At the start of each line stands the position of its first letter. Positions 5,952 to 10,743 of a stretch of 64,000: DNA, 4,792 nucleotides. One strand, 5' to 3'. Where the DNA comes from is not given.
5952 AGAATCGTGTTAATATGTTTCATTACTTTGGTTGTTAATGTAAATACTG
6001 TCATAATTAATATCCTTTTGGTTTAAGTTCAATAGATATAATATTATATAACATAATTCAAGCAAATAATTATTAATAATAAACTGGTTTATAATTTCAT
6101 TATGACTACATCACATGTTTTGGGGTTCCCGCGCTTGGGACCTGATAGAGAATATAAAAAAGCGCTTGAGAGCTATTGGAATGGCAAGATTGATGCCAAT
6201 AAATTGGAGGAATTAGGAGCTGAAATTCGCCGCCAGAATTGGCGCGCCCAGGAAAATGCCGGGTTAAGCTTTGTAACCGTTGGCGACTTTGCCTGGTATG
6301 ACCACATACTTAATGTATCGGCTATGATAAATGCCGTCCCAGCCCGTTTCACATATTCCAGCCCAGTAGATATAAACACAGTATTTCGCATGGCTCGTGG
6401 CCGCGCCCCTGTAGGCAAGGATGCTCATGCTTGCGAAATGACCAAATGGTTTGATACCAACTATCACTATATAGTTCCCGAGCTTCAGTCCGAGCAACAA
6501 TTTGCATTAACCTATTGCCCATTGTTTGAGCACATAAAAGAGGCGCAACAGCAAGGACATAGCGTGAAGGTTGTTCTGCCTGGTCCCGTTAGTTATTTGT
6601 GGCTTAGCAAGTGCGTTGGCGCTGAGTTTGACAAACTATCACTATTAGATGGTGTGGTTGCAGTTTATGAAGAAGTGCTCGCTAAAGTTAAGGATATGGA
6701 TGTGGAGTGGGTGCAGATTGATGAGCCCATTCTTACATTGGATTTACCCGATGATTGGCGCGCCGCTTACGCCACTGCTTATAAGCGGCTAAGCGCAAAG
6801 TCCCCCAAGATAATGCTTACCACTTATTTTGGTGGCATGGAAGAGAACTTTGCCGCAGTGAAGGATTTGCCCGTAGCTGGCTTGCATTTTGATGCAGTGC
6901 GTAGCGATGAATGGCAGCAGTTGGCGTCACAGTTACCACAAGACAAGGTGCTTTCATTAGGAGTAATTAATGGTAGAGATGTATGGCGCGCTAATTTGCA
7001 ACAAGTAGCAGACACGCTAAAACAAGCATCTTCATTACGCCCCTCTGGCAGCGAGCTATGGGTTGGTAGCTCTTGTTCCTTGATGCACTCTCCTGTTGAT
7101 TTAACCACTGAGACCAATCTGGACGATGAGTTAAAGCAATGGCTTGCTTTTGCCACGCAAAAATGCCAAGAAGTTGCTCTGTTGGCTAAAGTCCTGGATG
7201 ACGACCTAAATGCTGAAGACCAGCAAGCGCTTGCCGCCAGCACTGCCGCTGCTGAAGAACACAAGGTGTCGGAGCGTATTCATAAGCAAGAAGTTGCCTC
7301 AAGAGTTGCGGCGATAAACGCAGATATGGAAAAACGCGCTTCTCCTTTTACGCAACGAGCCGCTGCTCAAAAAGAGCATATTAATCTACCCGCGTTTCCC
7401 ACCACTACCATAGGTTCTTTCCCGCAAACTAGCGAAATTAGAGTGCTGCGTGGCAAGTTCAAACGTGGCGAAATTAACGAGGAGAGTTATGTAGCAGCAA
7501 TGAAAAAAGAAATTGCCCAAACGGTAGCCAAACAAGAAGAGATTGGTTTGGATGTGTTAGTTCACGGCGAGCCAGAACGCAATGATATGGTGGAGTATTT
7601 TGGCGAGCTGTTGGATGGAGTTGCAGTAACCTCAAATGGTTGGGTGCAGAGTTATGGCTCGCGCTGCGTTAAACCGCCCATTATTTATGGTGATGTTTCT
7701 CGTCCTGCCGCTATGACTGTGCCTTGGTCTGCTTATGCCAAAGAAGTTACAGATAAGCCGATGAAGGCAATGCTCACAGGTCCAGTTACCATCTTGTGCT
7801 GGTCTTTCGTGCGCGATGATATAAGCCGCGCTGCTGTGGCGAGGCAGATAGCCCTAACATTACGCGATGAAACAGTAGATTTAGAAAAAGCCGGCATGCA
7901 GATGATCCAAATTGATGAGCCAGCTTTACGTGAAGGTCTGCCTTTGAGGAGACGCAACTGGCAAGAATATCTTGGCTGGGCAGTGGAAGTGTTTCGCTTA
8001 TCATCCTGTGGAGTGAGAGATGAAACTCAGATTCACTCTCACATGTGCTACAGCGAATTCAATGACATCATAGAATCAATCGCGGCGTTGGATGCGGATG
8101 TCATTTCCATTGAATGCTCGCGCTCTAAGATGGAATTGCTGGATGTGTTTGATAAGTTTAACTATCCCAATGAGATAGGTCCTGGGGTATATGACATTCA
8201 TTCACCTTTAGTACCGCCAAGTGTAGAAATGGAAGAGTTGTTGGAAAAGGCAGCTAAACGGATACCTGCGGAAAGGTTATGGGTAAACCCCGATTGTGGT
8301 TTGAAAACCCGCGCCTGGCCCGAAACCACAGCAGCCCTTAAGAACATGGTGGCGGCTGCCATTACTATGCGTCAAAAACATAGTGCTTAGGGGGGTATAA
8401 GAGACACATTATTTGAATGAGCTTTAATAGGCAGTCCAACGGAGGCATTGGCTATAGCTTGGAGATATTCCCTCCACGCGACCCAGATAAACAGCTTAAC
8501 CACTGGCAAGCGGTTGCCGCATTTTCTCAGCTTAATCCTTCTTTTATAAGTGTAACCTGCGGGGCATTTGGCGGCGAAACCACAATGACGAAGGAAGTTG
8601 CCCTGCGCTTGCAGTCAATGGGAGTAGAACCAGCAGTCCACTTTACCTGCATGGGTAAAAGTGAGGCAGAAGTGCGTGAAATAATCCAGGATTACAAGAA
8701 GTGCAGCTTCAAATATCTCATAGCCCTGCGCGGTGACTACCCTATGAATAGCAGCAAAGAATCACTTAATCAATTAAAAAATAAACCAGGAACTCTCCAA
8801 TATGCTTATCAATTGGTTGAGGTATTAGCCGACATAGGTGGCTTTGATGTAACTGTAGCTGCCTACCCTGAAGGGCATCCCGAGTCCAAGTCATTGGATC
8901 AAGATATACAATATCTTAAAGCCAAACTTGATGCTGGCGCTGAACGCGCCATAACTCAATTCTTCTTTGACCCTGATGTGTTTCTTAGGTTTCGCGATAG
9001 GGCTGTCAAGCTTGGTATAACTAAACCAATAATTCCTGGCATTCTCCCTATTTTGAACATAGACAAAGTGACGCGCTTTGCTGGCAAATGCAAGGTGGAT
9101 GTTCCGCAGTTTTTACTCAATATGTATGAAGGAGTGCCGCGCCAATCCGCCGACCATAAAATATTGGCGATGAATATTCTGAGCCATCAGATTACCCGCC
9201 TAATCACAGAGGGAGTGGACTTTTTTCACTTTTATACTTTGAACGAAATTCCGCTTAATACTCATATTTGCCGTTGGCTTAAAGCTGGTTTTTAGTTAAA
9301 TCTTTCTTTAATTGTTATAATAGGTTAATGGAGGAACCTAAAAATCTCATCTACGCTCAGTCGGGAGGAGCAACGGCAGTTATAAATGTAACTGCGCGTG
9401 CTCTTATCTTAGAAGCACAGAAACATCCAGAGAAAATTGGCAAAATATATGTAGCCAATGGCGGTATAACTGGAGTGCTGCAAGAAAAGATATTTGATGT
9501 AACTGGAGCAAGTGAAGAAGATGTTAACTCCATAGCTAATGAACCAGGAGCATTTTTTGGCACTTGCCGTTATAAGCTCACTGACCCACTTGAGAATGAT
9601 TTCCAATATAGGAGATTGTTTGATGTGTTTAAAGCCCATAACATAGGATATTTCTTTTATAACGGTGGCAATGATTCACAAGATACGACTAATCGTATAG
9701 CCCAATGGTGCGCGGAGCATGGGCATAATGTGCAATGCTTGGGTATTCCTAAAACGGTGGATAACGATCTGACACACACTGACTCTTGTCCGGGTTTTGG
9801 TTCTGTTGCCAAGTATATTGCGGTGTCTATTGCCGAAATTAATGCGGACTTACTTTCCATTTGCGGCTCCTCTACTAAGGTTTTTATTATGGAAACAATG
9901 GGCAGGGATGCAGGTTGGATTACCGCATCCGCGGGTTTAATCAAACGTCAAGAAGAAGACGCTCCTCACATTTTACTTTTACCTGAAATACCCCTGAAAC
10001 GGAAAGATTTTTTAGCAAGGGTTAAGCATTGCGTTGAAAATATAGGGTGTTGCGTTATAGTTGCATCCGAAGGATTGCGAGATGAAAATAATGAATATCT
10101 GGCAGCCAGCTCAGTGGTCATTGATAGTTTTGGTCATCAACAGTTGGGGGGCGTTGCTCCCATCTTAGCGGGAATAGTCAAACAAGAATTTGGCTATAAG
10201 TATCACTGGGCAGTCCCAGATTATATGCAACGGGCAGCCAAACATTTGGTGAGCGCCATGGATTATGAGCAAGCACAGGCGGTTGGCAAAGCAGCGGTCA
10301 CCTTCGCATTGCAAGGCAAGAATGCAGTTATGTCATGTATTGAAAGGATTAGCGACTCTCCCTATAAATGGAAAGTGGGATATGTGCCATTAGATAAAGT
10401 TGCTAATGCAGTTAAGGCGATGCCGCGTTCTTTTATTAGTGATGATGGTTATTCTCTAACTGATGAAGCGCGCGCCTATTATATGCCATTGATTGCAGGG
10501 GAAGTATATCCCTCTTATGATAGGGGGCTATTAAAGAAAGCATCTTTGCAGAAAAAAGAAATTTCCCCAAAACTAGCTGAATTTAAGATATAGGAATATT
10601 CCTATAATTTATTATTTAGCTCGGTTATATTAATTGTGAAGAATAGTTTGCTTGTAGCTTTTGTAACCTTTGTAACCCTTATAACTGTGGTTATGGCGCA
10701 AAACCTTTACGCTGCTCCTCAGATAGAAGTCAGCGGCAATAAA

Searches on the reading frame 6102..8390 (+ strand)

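Call 46: search_protein_families(library=pfam, proteins=[window:6102-8390:+], max_evalue=0.00001)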
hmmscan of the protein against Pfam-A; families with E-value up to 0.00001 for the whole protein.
window:6102-8390:+ (762 aa): 2 families
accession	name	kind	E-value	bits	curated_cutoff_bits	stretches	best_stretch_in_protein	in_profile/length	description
PF01717.24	Meth_synt_2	-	2.6e-158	526.9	21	1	432-753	1-322/324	Cobalamin-independent synthase, Catalytic domain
PF08267.18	Meth_synt_1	-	1.2e-121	406.5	27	1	4-310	2-309/313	Cobalamin-independent synthase, N-terminal domain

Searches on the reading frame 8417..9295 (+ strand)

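Call 46: search_protein_families(library=pfam, proteins=[window:8417-9295:+], max_evalue=0.00001)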
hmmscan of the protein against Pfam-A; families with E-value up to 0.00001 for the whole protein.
window:8417-9295:+ (292 aa): 1 family
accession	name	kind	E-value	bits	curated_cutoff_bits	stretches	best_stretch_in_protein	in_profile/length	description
PF02219.23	MTHFR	-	5.2e-74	249.6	24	1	8-286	8-284/287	Methylenetetrahydrofolate reductase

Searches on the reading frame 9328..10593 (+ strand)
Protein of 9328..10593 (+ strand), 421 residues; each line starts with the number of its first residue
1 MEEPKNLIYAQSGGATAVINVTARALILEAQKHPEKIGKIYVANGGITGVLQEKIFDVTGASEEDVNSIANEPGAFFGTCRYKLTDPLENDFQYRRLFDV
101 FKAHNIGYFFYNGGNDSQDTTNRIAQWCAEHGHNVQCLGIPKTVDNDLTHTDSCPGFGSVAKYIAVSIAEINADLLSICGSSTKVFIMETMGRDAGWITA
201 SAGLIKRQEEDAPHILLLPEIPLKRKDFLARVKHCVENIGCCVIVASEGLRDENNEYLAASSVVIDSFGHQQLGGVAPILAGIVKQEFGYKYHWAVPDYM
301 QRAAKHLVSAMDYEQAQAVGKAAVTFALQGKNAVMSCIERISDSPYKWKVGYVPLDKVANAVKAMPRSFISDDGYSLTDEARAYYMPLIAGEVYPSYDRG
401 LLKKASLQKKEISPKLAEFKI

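Call 46: search_protein_families(library=pfam, proteins=[window:9328-10593:+], max_evalue=0.00001)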
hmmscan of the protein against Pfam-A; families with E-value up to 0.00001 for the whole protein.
window:9328-10593:+ (421 aa): 1 family
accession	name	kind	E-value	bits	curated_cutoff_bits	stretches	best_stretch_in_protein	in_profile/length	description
PF00365.25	PFK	-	2.2e-47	162.2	30.9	1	8-296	3-248/277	Phosphofructokinase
